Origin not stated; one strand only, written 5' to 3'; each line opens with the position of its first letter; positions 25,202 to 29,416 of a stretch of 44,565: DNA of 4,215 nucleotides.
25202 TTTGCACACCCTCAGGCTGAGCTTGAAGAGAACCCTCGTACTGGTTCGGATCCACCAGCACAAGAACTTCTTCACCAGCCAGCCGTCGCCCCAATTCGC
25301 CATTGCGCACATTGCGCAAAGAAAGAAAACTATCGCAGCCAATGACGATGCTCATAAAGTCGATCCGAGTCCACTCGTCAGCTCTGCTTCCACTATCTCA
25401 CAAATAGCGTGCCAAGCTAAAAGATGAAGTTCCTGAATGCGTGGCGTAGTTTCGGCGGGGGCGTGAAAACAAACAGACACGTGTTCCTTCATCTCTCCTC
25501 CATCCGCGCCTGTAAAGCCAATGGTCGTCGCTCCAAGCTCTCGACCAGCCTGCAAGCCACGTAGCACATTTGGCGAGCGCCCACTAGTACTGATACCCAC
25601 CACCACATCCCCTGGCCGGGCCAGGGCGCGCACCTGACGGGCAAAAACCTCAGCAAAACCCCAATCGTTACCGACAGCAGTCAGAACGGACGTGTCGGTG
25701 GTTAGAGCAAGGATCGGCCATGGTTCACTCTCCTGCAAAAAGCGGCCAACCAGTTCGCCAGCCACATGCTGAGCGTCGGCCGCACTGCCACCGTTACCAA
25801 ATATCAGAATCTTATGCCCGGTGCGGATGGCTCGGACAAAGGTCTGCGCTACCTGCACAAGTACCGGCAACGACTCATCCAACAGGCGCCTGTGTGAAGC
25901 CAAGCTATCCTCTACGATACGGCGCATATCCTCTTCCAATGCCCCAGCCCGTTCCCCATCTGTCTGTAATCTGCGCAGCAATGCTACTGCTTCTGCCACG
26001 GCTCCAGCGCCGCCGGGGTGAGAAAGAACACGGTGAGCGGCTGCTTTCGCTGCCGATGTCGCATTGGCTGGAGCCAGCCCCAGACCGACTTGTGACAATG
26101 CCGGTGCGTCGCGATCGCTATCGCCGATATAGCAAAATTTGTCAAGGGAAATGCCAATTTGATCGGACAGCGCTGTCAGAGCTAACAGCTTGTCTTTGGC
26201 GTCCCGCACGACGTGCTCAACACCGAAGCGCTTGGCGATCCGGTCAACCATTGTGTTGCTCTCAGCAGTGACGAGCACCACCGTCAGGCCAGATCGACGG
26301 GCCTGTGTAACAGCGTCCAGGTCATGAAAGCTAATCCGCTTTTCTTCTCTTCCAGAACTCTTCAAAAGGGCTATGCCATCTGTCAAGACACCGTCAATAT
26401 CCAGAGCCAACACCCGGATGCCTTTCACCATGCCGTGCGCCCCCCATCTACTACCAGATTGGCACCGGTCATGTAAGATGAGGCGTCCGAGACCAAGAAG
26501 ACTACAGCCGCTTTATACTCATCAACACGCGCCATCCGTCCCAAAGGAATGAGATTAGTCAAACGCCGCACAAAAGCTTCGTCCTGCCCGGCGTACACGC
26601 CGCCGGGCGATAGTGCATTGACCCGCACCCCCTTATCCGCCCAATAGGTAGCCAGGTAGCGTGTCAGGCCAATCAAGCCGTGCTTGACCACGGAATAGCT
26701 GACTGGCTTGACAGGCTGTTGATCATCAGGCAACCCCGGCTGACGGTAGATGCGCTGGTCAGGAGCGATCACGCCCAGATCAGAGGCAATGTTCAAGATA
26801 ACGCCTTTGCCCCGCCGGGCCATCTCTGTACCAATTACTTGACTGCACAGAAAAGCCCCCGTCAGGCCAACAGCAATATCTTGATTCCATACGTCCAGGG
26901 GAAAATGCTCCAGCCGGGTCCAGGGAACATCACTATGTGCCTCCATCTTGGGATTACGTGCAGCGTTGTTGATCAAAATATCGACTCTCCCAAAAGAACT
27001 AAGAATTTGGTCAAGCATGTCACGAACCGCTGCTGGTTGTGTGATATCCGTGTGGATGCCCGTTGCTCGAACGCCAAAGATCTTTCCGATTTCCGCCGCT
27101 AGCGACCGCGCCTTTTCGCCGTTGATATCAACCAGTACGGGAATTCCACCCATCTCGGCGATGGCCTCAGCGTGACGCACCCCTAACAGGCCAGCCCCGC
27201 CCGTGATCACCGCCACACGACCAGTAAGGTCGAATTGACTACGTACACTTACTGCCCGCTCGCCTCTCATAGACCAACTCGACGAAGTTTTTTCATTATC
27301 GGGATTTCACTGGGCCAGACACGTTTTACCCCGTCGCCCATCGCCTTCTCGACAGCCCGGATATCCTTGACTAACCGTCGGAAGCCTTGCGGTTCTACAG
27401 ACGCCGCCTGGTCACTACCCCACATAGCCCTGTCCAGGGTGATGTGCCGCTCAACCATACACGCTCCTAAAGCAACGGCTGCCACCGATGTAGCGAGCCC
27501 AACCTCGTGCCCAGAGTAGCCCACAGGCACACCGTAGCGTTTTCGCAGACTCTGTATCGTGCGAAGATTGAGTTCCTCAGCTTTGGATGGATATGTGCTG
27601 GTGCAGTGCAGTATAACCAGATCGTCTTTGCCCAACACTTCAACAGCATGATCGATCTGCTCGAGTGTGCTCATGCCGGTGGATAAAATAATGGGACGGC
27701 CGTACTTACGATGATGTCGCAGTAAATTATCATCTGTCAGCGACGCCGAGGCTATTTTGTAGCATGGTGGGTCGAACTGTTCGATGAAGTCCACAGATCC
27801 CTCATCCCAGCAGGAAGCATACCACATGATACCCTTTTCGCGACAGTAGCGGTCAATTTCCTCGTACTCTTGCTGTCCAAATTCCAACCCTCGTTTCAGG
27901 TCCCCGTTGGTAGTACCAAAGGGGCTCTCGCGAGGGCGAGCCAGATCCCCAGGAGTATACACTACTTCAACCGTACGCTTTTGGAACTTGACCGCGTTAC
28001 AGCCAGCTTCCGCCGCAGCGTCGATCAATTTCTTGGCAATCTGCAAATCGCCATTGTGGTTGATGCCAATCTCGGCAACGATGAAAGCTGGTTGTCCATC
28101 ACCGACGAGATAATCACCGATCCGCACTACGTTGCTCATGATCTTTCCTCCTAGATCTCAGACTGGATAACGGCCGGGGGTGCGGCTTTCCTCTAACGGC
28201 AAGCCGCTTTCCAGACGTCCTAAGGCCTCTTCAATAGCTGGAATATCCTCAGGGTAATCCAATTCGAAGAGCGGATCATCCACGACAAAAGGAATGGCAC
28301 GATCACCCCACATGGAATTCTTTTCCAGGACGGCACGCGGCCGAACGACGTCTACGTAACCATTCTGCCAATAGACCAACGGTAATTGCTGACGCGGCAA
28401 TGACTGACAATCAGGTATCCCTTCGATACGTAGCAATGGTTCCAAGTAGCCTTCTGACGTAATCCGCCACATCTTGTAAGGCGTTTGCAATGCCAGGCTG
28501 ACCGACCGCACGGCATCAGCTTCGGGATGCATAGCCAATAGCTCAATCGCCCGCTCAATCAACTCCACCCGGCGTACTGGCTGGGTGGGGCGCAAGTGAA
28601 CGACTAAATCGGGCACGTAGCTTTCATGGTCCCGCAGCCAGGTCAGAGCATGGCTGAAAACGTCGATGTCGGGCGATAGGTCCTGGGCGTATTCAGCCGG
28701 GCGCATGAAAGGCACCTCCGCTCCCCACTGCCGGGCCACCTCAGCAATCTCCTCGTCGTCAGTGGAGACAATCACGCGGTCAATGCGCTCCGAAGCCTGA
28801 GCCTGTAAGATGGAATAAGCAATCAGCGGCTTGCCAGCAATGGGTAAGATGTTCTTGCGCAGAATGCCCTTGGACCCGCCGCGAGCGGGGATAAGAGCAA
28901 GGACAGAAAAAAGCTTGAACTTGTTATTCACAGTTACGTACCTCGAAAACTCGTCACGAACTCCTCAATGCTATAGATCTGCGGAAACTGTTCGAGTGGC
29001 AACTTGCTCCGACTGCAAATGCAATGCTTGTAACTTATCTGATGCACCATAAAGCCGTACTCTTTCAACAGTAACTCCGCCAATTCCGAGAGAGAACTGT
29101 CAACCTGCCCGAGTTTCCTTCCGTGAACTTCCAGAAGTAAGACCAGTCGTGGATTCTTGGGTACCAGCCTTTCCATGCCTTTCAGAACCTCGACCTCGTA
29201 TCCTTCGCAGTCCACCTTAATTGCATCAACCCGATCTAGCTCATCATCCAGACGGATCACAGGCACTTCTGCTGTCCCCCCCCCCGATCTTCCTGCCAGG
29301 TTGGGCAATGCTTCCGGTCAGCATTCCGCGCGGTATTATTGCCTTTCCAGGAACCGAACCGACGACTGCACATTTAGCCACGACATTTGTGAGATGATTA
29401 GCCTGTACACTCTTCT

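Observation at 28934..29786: G10 homopolymer splits an FkbM methyltransferase: candidate phase-variable glycan methylation switch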

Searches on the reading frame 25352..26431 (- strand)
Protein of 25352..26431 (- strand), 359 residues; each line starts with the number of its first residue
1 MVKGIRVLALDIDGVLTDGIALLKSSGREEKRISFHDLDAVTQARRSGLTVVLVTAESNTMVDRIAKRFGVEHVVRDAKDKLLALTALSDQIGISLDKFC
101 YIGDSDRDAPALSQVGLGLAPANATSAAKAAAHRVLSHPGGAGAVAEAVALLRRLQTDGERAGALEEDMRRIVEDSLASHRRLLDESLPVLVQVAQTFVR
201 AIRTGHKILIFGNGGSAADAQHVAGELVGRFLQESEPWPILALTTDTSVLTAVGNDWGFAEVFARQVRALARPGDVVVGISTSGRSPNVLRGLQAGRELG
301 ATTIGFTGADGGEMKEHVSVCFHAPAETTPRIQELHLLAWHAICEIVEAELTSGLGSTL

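Call 6: search_protein_families(library=pfam, proteins=[window:25352-26431:-], max_evalue=0.001)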
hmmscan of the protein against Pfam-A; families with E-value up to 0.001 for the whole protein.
window:25352-26431:- (359 aa): 5 families
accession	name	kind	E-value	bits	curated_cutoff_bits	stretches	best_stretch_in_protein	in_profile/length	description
PF13580.11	SIS_2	-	1.4e-24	87.1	27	1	179-308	9-138/138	SIS domain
PF08282.18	Hydrolase_3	-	2.8e-13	50.6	20.9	1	74-146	181-252/255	haloacid dehalogenase-like hydrolase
PF00702.32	Hydrolase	-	5.1e-09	37.2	26.4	1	39-116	105-191/191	haloacid dehalogenase-like hydrolase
PF01380.27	SIS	-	8.5e-09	35.7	25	1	263-329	43-109/131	SIS domain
PF12710.13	HAD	-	0.00051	20.9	27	0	38-112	91-188/189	haloacid dehalogenase-like hydrolase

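Call 7: search_protein_families(library=ncbifam, proteins=[window:25352-26431:-], max_evalue=0.001)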
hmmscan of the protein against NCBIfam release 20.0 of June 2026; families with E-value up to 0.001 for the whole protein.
window:25352-26431:- (359 aa): 35 families (the best 25 are shown)
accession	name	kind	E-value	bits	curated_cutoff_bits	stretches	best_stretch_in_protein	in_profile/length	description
NF010546.0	PRK13936.1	equivalog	1.7e-56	191.1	276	1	166-352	4-193/197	phosphoheptose isomerase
TIGR00441.1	gmhA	equivalog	2.5e-51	173.8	209.45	1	199-348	5-154/154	D-sedoheptulose 7-phosphate isomerase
NF010547.0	PRK13938.1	equivalog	5.2e-40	137.2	320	1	176-351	14-191/196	D-sedoheptulose 7-phosphate isomerase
NF001628.0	PRK00414.1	equivalog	1.8e-36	125.6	265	1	191-352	30-191/192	D-sedoheptulose 7-phosphate isomerase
NF008138.0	PRK10886.1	equivalog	1.1e-34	119.9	352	1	186-351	21-190/196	DnaA initiator-associating protein DiaA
NF007019.0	PRK09484.1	equivalog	2.1e-24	86.2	208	1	3-156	23-176/187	3-deoxy-manno-octulosonate-8-phosphatase KdsC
NF058599.1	KDN-9-PPhBT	equivalog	3.2e-24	85.9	180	1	7-150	4-147/152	3-deoxy-D-glycero-D-galacto-nonulopyranosonate 9-phosphatase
TIGR01670.1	KdsC-phosphatas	subfamily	3.5e-24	85.5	106.95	1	5-156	1-152/154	3-deoxy-D-manno-octulosonate 8-phosphate phosphatase, YrbI family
NF002245.0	PRK01158.1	equivalog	4.8e-16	58.8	198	1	68-153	146-229/233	phosphoglycolate phosphatase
TIGR02726.1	phenyl_P_delta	equivalog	1.7e-15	57.6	281.95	1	3-156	5-158/169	phenylphosphate carboxylase subunit delta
TIGR00099.1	Cof-subfamily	subfamily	5.1e-15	55.7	137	2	78-147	186-254/256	Cof-type HAD-IIB family hydrolase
TIGR01487.1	Pglycolate_arch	equivalog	6.4e-15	55.6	122.75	1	73-145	140-212/215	phosphoglycolate phosphatase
NF003915.0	PRK05441.1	subfamily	6.4e-12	45.1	168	1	181-320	38-178/300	N-acetylmuramic acid 6-phosphate etherase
NF009222.0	PRK12570.1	subfamily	2.9e-10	39.5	255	1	184-321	48-186/307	N-acetylmuramic acid 6-phosphate etherase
TIGR01662.1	HAD-SF-IIIA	subfamily_domain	4e-08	33.4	44.6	1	7-117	2-133/141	HAD-IIIA family hydrolase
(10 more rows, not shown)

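Call 54: find_encoding_contigs(protein=window:25352-26431:-, flank=10000, max_places=10)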
Protein window:25352-26431:- (359 aa): 4 contigs read that carry it; 1 place shown.
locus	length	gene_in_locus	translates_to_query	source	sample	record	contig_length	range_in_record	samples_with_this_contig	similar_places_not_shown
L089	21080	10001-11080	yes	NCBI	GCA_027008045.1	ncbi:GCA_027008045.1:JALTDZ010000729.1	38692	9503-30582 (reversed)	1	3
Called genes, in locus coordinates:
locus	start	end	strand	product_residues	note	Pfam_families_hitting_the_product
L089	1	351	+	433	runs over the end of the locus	PF00534:Glycos_transf_1, PF13692:Glyco_trans_1_4, PF13524:Glyco_trans_1_2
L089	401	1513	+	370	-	PF01408:GFO_IDH_MocA, PF22725:GFO_IDH_MocA_C3 (weak)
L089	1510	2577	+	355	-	PF01408:GFO_IDH_MocA, PF22725:GFO_IDH_MocA_C3 (weak)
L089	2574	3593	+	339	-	PF03102:NeuB, PF08666:SAF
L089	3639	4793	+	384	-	PF02350:Epimerase_2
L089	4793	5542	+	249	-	PF02348:CTP_transf_3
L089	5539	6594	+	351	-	PF01408:GFO_IDH_MocA, PF22725:GFO_IDH_MocA_C3, PF02894:GFO_IDH_MocA_C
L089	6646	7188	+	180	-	-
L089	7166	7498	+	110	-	PF05050:Methyltransf_21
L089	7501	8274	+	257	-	PF02348:CTP_transf_3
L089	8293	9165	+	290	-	PF03102:NeuB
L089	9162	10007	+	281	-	PF00106:adh_short, PF13561:adh_short_C2, PF00106:adh_short (weak), PF13561:adh_short_C2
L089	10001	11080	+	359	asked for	PF00702:Hydrolase (weak), PF08282:Hydrolase_3, PF13580:SIS_2, PF01380:SIS (weak)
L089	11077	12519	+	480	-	-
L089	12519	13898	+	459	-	-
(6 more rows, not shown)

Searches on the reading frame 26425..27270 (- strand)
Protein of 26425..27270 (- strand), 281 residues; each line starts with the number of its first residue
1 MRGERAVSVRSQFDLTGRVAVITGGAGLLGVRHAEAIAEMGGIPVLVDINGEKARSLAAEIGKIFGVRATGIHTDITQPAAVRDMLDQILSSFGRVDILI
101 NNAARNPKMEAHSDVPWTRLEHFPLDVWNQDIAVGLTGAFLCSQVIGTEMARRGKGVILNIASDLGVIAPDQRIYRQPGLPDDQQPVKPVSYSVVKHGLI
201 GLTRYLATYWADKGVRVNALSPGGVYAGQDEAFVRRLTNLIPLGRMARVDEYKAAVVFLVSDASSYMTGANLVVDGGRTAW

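Call 6: search_protein_families(library=pfam, proteins=[window:26425-27270:-], max_evalue=0.001)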
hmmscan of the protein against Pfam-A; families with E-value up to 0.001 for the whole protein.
window:26425-27270:- (281 aa): 3 families
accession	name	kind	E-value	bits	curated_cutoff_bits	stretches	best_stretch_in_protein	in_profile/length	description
PF13561.12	adh_short_C2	-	1.1e-43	150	27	2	191-278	142-235/236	Enoyl-(Acyl carrier protein) reductase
PF00106.31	adh_short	-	1.5e-34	119.7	26.6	2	18-168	1-141/195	short chain dehydrogenase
PF08659.16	KR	-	8.4e-05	23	22.6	1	21-103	4-89/180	KR domain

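Call 7: search_protein_families(library=ncbifam, proteins=[window:26425-27270:-], max_evalue=0.001)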
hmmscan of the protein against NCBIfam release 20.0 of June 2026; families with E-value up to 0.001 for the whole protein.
window:26425-27270:- (281 aa): 209 families (the best 25 are shown)
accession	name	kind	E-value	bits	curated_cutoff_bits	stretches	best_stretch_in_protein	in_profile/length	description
NF006070.0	PRK08213.1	subfamily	2.5e-49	168.1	279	1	8-280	3-258/259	gluconate 5-dehydrogenase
NF006619.0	PRK09186.1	equivalog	4.9e-49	167.2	255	1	15-277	2-253/256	oxidoreductase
NF005309.0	PRK06841.1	subfamily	1.1e-47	162.7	286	1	9-279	7-253/255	GolD/DthD family dehydrogenase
NF005559.1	PRK07231.1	subfamily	6.2e-42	143.8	215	1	15-279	2-248/249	glucose 1-dehydrogenase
NF005067.0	PRK06484.1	equivalog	9e-42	143.3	713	1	16-280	8-253/524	short chain dehydrogenase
NF004198.0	PRK05653.1-3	equivalog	1.1e-41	142.9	296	1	15-278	5-246/248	3-oxoacyl-ACP reductase FabG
NF005853.0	PRK07774.1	equivalog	1.2e-41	142.8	303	2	13-163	2-145/250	SDR family oxidoreductase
NF005446.0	PRK07035.1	equivalog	5.1e-41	140.6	373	1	10-279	4-254/255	SDR family oxidoreductase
NF006132.0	PRK08277.1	subfamily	6.4e-41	140.6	281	2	10-164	3-164/280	D-mannonate oxidoreductase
NF004818.0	PRK06172.1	equivalog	1.5e-40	139.1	336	2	191-280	156-252/253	SDR family oxidoreductase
NF004713.0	PRK06057.1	equivalog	5.4e-40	137.5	404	1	15-279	7-250/257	3-oxoacyl-ACP reductase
NF004774.0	PRK06114.1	equivalog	5.8e-40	137.3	360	1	10-281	9-262/262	SDR family oxidoreductase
NF009466.0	PRK12826.1-2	subfamily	3.7e-39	134.7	222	1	17-279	3-245/248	3-oxoacyl-ACP reductase FabG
NF053702.1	TrHdxCHCADhChcB1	equivalog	1.2e-38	132.9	400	1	16-280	3-242/250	trans-4-hydroxycyclohexanecarboxylate dehydrogenase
NF004791.0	PRK06138.1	equivalog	1.4e-38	132.7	312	2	14-172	2-149/252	SDR family oxidoreductase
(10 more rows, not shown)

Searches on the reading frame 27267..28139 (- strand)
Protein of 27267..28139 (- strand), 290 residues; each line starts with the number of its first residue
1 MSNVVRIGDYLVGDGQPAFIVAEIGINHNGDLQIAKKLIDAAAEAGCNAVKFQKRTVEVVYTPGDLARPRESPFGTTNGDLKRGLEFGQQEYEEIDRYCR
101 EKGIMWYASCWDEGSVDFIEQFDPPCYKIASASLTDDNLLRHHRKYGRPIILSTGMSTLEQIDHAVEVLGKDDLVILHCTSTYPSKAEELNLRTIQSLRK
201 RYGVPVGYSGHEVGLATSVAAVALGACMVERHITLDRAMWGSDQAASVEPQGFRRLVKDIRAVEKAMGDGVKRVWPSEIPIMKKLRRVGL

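Call 6: search_protein_families(library=pfam, proteins=[window:27267-28139:-], max_evalue=0.001)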
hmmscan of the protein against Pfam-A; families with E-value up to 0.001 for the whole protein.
window:27267-28139:- (290 aa): 1 family
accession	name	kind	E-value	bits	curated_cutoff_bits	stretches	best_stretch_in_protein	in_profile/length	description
PF03102.20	NeuB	-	1.7e-84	283.5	22.1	1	38-272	1-241/241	NeuB family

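Call 7: search_protein_families(library=ncbifam, proteins=[window:27267-28139:-], max_evalue=0.001)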
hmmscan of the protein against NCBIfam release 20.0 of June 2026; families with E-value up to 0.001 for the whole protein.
window:27267-28139:- (290 aa): 4 families
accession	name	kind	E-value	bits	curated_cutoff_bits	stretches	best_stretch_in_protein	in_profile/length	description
TIGR03569.1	NeuB_NnaB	equivalog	6.8e-83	278.5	399.65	1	19-286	2-277/329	N-acetylneuraminate synthase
TIGR03586.1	PseI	equivalog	2.2e-68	230.9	340.25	1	18-270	2-260/327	pseudaminic acid synthase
TIGR01361.1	DAHP_synth_Bsub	equivalog_domain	3.5e-05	23.3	267.75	1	64-262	58-259/260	3-deoxy-7-phosphoheptulonate synthase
NF006421.0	PRK08673.1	subfamily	7.3e-05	22.1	335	1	102-269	157-335/338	3-deoxy-7-phosphoheptulonate synthase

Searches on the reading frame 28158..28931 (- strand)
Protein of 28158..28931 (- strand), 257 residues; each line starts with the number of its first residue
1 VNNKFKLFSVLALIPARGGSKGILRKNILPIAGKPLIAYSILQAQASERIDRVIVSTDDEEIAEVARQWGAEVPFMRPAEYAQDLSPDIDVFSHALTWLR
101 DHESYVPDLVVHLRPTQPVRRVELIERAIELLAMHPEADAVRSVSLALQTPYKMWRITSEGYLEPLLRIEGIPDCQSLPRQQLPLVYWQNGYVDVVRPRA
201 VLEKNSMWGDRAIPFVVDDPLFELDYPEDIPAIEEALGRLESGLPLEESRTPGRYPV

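Call 6: search_protein_families(library=pfam, proteins=[window:28158-28931:-], max_evalue=0.001)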
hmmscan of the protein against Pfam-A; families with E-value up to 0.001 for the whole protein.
window:28158-28931:- (257 aa): 2 families
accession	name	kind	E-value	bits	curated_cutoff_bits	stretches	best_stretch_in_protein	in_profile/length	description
PF02348.25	CTP_transf_3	-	4.9e-21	76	22.6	1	12-140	2-122/217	Cytidylyltransferase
PF12804.13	NTP_transf_3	-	0.00018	22.2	27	1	25-73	15-62/160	MobA-like NTP transferase domain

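Call 7: search_protein_families(library=ncbifam, proteins=[window:28158-28931:-], max_evalue=0.001)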
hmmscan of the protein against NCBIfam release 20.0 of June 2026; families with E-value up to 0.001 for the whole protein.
window:28158-28931:- (257 aa): 7 families
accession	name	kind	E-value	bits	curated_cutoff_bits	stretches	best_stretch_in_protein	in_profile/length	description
TIGR03584.1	PseF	equivalog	2.7e-39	135.1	205.7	1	11-229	1-212/222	pseudaminic acid cytidylyltransferase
NF003950.0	PRK05450.1-3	subfamily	4.6e-16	58.9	234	1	9-144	2-129/248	3-deoxy-manno-octulosonate cytidylyltransferase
NF003952.0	PRK05450.1-5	subfamily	5.7e-13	48.6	193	1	10-138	3-122/250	3-deoxy-manno-octulosonate cytidylyltransferase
NF009905.0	PRK13368.1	subfamily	5.8e-11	42.2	255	1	10-73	3-66/243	3-deoxy-manno-octulosonate cytidylyltransferase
NF003948.0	PRK05450.1-1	equivalog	9.9e-10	38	281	1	9-134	5-122/248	3-deoxy-manno-octulosonate cytidylyltransferase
TIGR00466.1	kdsB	equivalog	1.1e-08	34.8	155.2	1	9-75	2-67/241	3-deoxy-manno-octulosonate cytidylyltransferase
TIGR00453.1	ispD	equivalog_domain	0.00035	20.1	181.3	1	13-71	3-64/219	2-C-methyl-D-erythritol 4-phosphate cytidylyltransferase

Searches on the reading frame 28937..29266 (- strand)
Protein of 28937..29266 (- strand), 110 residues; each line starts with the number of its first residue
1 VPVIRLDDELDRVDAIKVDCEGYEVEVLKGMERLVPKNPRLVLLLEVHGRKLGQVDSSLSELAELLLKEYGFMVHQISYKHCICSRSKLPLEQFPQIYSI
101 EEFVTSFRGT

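Call 15: find_encoding_contigs(protein=window:28937-29266:-, flank=10000, max_places=10)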
Protein seq(110 aa) (110 aa): 4 contigs read that carry it; 1 place shown.
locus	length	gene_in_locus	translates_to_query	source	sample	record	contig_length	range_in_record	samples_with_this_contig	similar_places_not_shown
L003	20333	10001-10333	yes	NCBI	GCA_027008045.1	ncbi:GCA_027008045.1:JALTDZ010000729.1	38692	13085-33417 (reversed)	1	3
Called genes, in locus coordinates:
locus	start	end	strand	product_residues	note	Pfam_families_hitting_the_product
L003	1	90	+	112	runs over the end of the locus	PF00535:Glycos_transf_2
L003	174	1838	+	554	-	-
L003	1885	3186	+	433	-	PF00534:Glycos_transf_1, PF13692:Glyco_trans_1_4, PF13524:Glyco_trans_1_2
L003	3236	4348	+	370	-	PF01408:GFO_IDH_MocA, PF22725:GFO_IDH_MocA_C3 (weak)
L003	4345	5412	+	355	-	PF01408:GFO_IDH_MocA, PF22725:GFO_IDH_MocA_C3 (weak)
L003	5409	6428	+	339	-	PF03102:NeuB, PF08666:SAF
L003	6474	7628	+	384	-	PF02350:Epimerase_2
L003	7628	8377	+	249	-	PF02348:CTP_transf_3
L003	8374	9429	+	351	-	PF01408:GFO_IDH_MocA, PF22725:GFO_IDH_MocA_C3, PF02894:GFO_IDH_MocA_C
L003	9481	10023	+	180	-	-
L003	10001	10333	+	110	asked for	PF05050:Methyltransf_21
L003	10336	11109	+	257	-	PF02348:CTP_transf_3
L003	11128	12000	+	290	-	PF03102:NeuB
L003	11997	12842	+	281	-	PF00106:adh_short, PF13561:adh_short_C2, PF00106:adh_short (weak), PF13561:adh_short_C2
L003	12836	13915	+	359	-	PF00702:Hydrolase (weak), PF08282:Hydrolase_3, PF13580:SIS_2, PF01380:SIS (weak)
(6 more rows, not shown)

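Call 62: find_homologous_proteins(query=window:28937-29266:-, max_evalue=1e-10)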
Query seq(110 aa) (110 aa): 2 proteins with E <= 1e-10 among 40 candidates.
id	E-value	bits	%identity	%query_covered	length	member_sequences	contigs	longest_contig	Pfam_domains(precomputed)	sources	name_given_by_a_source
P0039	1.3e-65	236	100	100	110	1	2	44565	PF05050.20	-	-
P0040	8.0e-51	189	79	100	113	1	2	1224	PF05050.20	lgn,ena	-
